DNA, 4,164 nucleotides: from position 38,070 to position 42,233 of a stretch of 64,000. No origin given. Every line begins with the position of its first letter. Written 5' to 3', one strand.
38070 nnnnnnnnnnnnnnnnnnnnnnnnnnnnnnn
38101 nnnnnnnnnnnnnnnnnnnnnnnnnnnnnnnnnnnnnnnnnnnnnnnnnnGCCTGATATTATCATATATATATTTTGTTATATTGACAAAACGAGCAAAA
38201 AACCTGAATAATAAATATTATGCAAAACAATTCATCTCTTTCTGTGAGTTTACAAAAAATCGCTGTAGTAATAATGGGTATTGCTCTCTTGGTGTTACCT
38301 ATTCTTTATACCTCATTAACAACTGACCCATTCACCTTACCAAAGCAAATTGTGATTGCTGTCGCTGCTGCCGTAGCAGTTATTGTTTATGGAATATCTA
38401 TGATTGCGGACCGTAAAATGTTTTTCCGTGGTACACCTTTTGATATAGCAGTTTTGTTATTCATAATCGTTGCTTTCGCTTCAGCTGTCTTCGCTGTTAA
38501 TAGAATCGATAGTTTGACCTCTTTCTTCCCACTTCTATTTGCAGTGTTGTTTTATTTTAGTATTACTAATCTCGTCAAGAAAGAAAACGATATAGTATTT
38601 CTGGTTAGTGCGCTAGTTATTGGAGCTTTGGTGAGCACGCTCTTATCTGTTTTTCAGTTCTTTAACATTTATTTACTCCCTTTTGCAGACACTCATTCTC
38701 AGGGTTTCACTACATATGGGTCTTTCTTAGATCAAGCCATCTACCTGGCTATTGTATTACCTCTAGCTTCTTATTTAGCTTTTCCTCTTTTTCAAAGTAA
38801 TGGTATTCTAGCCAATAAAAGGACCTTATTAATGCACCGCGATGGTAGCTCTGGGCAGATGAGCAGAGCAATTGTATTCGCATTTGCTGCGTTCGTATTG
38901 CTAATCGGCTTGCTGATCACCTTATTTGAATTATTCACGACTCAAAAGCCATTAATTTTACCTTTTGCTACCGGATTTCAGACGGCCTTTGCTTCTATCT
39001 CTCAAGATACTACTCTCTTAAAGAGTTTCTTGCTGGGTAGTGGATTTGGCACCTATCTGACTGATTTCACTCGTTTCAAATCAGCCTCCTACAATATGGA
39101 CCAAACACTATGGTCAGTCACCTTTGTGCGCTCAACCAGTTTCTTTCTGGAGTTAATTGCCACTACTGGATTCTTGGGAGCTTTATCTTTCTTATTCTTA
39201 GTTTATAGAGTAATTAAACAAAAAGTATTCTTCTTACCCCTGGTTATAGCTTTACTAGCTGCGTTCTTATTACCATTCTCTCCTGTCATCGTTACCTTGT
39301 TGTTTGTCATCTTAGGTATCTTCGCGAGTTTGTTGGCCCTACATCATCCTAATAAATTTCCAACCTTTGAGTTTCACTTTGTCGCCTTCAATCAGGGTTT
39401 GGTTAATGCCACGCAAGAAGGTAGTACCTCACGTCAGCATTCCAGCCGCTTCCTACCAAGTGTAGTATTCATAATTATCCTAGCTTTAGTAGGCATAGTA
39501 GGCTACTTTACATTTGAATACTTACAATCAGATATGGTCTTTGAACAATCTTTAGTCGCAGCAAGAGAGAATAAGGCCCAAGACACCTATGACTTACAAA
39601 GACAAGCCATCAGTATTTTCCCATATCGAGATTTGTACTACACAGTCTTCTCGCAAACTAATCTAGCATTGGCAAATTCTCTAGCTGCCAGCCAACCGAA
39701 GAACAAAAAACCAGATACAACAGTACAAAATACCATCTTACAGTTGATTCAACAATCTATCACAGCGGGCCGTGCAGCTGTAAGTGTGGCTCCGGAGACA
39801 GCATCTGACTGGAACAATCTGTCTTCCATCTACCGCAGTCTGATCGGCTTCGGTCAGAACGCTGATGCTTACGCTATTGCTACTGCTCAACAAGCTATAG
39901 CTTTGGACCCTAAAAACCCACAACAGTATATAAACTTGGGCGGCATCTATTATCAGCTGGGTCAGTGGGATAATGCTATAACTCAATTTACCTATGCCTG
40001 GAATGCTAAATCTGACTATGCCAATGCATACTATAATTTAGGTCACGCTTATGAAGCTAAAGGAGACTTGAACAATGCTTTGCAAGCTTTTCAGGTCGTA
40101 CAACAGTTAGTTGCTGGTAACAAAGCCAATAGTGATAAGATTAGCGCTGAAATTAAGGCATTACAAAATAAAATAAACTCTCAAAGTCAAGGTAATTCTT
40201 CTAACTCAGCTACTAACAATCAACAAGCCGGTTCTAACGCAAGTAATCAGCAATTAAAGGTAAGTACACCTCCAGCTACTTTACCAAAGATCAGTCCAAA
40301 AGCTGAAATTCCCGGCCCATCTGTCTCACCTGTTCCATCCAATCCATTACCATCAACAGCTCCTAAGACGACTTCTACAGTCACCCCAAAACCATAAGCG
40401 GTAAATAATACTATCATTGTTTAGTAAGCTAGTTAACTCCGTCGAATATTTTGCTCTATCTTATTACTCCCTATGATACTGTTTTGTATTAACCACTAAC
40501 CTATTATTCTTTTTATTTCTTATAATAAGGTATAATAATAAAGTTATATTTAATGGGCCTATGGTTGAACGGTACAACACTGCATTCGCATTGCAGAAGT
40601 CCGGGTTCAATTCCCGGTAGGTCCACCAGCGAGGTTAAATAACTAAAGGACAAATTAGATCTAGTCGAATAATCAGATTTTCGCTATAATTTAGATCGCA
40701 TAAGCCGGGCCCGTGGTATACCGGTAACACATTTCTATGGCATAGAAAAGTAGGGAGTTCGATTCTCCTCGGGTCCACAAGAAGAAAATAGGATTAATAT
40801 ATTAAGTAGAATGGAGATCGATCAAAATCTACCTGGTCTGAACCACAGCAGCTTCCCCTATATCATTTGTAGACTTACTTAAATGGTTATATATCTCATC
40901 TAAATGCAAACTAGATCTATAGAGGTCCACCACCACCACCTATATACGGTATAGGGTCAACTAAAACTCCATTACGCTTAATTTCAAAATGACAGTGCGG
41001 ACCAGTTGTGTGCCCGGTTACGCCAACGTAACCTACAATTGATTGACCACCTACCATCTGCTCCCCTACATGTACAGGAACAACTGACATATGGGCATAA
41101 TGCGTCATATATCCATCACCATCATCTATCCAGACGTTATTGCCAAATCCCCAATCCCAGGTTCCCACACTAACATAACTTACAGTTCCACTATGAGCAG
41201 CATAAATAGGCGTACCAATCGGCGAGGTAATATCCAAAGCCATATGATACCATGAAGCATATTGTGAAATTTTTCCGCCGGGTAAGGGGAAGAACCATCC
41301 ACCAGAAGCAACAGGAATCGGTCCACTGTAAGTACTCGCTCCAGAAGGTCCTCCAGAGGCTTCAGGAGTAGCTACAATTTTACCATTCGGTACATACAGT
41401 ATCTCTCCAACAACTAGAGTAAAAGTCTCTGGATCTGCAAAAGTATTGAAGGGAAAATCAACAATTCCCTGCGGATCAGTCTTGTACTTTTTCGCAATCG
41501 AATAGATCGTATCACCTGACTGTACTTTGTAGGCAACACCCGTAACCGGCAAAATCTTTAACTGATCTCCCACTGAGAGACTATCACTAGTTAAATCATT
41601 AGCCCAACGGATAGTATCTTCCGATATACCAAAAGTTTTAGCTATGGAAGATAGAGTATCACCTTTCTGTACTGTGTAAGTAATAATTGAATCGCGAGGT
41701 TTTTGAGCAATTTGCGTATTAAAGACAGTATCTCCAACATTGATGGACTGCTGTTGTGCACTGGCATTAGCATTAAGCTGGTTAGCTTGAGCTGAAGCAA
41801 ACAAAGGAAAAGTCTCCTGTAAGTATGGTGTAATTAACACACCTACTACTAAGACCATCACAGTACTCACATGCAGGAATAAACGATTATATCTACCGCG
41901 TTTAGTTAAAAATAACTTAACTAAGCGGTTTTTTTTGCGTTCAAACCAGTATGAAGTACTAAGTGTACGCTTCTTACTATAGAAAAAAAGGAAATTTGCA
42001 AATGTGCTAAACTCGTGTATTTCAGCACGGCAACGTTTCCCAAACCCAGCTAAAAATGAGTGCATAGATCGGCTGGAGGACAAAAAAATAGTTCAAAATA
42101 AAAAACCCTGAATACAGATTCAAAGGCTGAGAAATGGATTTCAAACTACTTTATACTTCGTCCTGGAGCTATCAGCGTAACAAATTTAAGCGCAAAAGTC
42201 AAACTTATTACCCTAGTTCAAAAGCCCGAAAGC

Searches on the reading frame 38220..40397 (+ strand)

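Call 120: search_protein_families(library=pfam, proteins=[window:38220-40397:+], max_evalue=0.001)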
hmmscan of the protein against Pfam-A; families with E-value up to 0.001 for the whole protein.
window:38220-40397:+ (725 aa): 10 families
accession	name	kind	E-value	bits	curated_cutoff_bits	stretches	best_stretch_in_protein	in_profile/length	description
PF13414.12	TPR_11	-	3.2e-11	43.2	26.8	2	575-615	2-42/42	TPR repeat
PF07719.23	TPR_2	-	8.3e-09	35.3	27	0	601-629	1-29/34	Tetratricopeptide repeat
PF00515.34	TPR_1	-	2.8e-08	33.7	27.8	1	601-625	1-25/34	Tetratricopeptide repeat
PF13176.12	TPR_7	-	1e-06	28.8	27.9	0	603-625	1-23/36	Tetratricopeptide repeat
PF13432.12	TPR_16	-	1.7e-06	28.8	32.7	1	577-633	7-63/65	Tetratricopeptide repeat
PF14559.12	TPR_19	-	1.7e-06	28.7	25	1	545-587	5-45/68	Tetratricopeptide repeat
PF13431.12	TPR_17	-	4.9e-06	26.8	24.4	0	556-587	2-33/34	Tetratricopeptide repeat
PF13371.12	TPR_9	-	5.1e-06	26.8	35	0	551-592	13-54/73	Tetratricopeptide repeat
PF13181.12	TPR_8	-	1.1e-05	25.7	25.7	1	601-625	1-25/34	Tetratricopeptide repeat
PF13424.12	TPR_12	-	0.00075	20.1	30.1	0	570-625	6-69/77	Tetratricopeptide repeat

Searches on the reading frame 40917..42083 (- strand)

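Call 120: search_protein_families(library=pfam, proteins=[window:40917-42083:-], max_evalue=0.001)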
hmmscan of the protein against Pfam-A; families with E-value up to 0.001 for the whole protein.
window:40917-42083:- (388 aa): 6 families
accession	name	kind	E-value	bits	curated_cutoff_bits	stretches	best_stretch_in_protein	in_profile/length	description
PF01551.29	Peptidase_M23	-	1.4e-23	83.4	28.7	1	279-377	2-96/96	Peptidase family M23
PF01476.26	LysM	-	1.4e-22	79.8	20.9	2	136-177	1-42/43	LysM domain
PF23473.1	LysM3_LYK4_5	-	2e-12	47.4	29.3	1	134-168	3-37/48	LYK4/5 LysM3 domain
PF23577.1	LysM_RLK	-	1.9e-05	25.1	27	0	134-159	1-26/44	LysM domain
PF23446.1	LysM1_NFP_LYK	-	0.0003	22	36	0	132-180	4-55/60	NFP/LYK LysM1 domain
PF23462.1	LysM3_NFP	-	0.00048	21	28.1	0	133-163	2-32/48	NFP LysM3 domain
